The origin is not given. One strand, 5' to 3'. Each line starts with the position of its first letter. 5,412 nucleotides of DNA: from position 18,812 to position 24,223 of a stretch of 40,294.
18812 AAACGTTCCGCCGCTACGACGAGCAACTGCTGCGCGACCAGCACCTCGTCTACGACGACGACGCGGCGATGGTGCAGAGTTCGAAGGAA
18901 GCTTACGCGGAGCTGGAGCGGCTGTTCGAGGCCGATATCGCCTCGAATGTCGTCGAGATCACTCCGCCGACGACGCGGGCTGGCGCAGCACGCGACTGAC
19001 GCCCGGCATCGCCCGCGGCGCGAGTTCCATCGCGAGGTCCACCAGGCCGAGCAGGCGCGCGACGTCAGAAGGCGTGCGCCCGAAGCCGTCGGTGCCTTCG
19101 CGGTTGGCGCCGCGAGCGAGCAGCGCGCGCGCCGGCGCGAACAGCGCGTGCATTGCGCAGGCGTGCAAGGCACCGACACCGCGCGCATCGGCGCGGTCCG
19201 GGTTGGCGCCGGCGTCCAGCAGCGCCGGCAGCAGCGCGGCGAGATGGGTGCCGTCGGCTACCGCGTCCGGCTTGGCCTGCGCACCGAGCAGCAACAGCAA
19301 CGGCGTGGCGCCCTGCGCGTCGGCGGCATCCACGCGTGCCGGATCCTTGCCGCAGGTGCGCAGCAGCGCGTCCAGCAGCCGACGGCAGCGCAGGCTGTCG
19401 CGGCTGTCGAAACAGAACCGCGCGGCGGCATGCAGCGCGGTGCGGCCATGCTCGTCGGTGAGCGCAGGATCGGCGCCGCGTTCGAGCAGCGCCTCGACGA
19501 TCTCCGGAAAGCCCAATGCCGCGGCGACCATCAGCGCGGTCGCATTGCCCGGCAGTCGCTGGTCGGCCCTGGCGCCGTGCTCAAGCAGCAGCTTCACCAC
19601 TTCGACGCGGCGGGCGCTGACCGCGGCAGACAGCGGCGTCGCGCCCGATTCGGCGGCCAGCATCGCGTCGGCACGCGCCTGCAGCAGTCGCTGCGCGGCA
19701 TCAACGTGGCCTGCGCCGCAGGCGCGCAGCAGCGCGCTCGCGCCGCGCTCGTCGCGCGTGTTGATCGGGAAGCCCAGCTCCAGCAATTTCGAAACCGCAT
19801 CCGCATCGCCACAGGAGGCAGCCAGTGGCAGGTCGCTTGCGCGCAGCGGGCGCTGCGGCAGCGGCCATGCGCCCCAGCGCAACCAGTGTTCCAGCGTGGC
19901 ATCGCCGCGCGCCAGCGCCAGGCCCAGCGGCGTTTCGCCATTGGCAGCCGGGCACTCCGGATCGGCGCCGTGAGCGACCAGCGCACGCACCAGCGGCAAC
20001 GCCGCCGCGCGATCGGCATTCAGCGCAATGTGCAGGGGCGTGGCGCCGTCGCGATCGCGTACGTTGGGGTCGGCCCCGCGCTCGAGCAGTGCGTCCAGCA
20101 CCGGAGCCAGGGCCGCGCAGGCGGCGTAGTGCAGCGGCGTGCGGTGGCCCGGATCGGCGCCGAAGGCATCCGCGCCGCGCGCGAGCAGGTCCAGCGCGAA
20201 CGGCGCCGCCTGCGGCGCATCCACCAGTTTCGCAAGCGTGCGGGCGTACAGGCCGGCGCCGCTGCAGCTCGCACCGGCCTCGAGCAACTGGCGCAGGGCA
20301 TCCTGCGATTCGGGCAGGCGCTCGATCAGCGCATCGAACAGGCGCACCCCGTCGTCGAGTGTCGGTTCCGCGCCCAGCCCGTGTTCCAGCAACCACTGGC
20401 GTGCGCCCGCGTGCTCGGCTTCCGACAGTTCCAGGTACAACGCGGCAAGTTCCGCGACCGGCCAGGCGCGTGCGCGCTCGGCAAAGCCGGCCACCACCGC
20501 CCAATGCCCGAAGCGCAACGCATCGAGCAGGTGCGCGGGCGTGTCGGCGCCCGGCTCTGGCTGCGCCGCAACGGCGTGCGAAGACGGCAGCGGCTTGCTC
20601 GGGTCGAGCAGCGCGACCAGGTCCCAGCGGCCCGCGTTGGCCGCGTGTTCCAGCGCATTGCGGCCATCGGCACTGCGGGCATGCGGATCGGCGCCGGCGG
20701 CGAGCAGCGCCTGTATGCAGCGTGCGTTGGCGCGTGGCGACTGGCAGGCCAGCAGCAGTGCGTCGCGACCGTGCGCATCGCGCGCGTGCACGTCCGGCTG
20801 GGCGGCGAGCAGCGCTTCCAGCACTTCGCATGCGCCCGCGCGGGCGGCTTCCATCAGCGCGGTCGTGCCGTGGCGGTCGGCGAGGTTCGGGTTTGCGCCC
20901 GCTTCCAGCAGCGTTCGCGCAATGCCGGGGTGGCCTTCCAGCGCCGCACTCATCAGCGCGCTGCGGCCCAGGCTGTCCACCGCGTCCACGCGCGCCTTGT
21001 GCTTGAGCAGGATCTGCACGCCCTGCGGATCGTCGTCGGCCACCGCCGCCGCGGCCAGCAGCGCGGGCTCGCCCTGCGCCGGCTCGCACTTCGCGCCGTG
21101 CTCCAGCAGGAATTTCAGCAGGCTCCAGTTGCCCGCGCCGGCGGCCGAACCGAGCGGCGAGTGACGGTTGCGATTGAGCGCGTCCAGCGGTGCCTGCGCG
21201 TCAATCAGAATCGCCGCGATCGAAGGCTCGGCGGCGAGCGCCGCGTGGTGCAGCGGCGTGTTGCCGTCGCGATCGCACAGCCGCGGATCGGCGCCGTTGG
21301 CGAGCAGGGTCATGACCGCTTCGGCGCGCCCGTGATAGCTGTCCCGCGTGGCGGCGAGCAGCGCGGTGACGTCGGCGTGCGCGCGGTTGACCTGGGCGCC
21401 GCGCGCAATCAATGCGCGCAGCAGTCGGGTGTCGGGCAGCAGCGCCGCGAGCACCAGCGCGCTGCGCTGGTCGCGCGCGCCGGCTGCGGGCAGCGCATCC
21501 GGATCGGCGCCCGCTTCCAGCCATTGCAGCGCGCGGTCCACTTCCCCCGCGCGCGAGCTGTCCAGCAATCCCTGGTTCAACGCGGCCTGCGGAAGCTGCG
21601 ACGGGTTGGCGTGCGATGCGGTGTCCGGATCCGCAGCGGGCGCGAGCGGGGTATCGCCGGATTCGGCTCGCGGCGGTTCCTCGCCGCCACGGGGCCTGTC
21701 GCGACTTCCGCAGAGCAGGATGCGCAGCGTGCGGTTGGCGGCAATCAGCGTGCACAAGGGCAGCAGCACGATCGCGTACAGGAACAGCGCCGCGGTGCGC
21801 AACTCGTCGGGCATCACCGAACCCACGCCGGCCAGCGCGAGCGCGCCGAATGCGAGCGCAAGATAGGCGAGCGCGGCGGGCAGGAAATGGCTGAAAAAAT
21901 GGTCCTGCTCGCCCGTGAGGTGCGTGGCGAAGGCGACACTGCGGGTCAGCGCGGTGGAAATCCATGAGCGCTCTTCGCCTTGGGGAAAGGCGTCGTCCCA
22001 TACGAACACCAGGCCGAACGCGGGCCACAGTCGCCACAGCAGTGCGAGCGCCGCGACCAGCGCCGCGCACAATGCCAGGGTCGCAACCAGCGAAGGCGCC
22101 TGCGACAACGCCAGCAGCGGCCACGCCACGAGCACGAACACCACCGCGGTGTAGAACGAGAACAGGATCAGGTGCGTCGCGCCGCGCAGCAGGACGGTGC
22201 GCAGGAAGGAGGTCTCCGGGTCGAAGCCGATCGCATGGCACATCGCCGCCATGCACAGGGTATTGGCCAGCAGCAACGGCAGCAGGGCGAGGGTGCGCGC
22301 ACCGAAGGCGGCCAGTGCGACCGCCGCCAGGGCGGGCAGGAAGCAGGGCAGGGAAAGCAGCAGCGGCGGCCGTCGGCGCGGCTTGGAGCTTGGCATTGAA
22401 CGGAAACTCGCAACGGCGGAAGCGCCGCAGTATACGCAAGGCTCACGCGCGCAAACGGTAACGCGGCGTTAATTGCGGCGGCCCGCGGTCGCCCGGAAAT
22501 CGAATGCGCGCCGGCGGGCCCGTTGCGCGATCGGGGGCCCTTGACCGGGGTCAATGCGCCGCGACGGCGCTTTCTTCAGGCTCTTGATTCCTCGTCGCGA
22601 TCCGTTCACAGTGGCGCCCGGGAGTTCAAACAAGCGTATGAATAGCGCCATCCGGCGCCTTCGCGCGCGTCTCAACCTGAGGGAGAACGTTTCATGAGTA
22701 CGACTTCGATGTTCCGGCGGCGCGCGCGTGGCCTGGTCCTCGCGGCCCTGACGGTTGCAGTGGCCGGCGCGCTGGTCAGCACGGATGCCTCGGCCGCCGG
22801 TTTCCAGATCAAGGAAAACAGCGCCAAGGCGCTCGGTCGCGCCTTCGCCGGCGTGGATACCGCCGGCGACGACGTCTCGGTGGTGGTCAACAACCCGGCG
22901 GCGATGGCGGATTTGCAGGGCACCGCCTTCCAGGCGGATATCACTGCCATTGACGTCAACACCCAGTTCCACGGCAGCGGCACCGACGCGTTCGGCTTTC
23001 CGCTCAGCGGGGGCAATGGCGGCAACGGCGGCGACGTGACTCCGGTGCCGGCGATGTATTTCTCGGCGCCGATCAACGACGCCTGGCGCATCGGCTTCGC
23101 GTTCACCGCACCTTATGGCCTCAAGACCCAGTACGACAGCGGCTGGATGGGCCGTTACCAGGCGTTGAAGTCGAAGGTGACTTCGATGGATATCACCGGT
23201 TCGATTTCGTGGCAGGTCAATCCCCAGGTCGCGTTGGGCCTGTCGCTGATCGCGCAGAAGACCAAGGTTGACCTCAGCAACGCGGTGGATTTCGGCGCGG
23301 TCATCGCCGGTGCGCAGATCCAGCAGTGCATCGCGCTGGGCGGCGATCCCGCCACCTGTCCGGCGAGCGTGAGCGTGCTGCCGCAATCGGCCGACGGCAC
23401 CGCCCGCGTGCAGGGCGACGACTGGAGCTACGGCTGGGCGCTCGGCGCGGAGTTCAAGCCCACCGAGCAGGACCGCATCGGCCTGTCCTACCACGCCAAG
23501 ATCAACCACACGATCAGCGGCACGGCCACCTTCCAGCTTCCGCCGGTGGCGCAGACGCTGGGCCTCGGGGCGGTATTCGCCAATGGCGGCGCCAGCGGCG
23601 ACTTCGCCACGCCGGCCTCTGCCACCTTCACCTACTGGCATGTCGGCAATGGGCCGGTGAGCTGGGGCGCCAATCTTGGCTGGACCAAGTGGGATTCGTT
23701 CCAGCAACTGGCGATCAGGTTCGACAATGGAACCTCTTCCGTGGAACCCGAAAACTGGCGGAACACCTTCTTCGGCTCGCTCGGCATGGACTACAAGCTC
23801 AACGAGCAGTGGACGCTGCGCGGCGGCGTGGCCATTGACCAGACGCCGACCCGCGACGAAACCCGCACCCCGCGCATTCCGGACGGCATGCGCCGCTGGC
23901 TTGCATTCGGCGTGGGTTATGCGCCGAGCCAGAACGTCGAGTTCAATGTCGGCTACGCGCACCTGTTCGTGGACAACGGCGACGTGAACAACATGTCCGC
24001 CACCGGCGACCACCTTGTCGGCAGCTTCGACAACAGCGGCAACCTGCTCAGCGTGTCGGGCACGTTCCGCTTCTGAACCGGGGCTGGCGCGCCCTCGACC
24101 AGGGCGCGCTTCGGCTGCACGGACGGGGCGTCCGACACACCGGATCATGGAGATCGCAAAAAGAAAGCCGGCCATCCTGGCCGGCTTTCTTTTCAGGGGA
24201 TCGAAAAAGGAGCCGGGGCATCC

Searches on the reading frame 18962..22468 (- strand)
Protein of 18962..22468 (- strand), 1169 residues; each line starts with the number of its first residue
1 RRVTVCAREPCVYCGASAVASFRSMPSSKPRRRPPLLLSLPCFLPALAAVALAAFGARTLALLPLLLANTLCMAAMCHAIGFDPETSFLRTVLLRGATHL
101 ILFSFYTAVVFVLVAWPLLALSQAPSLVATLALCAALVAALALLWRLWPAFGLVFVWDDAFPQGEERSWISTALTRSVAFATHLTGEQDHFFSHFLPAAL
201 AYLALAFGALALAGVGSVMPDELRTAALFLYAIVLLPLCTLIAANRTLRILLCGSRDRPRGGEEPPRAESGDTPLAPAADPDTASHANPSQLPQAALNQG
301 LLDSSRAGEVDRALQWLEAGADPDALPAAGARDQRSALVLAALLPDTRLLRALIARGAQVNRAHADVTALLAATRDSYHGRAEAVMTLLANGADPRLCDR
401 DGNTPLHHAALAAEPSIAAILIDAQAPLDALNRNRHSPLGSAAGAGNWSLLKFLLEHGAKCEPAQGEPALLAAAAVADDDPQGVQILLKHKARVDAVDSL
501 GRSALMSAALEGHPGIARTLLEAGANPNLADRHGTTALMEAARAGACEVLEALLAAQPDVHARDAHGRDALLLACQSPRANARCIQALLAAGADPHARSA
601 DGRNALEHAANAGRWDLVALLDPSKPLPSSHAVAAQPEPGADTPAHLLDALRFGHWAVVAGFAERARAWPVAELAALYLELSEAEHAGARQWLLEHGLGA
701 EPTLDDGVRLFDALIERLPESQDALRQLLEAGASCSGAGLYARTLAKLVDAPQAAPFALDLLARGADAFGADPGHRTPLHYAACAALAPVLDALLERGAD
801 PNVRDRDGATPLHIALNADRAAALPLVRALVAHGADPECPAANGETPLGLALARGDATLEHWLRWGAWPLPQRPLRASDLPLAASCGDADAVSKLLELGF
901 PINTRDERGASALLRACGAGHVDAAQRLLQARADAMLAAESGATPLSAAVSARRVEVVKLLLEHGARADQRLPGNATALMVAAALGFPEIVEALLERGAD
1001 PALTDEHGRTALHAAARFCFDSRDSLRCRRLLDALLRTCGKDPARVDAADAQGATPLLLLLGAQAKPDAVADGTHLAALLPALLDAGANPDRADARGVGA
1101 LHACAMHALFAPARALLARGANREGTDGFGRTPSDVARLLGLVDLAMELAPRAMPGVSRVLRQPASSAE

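Call 62: search_protein_families(library=pfam, proteins=[window:18962-22468:-], max_evalue=0.0001)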
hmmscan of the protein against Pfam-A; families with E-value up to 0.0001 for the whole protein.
window:18962-22468:- (1169 aa): 7 families
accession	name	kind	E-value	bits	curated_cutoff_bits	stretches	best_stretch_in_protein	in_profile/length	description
PF12796.13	Ank_2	-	9.9e-74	244.4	27.3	6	475-564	4-90/90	Ankyrin repeats (3 copies)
PF13637.12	Ank_4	-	7.3e-57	188.5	22.7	2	378-419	6-47/50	Ankyrin repeats (many copies)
PF00023.36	Ank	-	1e-53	176.7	21.1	2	776-806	3-33/33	Ankyrin repeat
PF13606.12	Ank_3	-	3.3e-47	152.7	22.3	0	976-1001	3-28/30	Ankyrin repeat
PF13857.12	Ank_5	-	1.7e-45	153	27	4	520-570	1-51/56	Ankyrin repeats (many copies)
PF24521.3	Ank_KRIT1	-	5.3e-09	36.4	80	0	878-966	20-109/149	KRIT1 ankyrin-repeats domain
PF23745.1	ANK_LRRK2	-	3.1e-05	24.3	27.5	0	910-997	32-115/130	LRRK2 ANK repeat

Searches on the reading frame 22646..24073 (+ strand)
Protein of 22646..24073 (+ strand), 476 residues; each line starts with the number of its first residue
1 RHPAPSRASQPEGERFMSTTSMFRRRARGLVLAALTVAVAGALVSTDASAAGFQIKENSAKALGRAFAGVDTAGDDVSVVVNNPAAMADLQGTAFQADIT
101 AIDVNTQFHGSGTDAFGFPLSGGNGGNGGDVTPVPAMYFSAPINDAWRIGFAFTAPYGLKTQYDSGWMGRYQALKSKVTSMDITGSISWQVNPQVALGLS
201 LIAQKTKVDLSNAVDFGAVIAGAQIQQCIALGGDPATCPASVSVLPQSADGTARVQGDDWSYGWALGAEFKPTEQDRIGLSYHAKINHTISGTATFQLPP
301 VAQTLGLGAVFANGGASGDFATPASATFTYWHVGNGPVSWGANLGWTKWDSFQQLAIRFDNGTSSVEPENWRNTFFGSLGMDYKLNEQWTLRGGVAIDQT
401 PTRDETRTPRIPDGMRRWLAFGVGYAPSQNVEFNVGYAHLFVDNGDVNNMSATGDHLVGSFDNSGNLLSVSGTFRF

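Call 62: search_protein_families(library=pfam, proteins=[window:22646-24073:+], max_evalue=0.0001)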
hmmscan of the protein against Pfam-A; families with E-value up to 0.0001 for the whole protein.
window:22646-24073:+ (476 aa): 2 families
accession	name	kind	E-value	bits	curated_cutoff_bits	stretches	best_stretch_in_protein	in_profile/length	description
PF03349.22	Toluene_X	-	5.6e-95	318.7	29.7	1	42-476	2-421/421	Outer membrane protein transport protein (OMPP1/FadL/TodX)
PF10677.15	DUF2490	-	3.1e-05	24.2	29.8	0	348-405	16-68/186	Protein of unknown function (DUF2490)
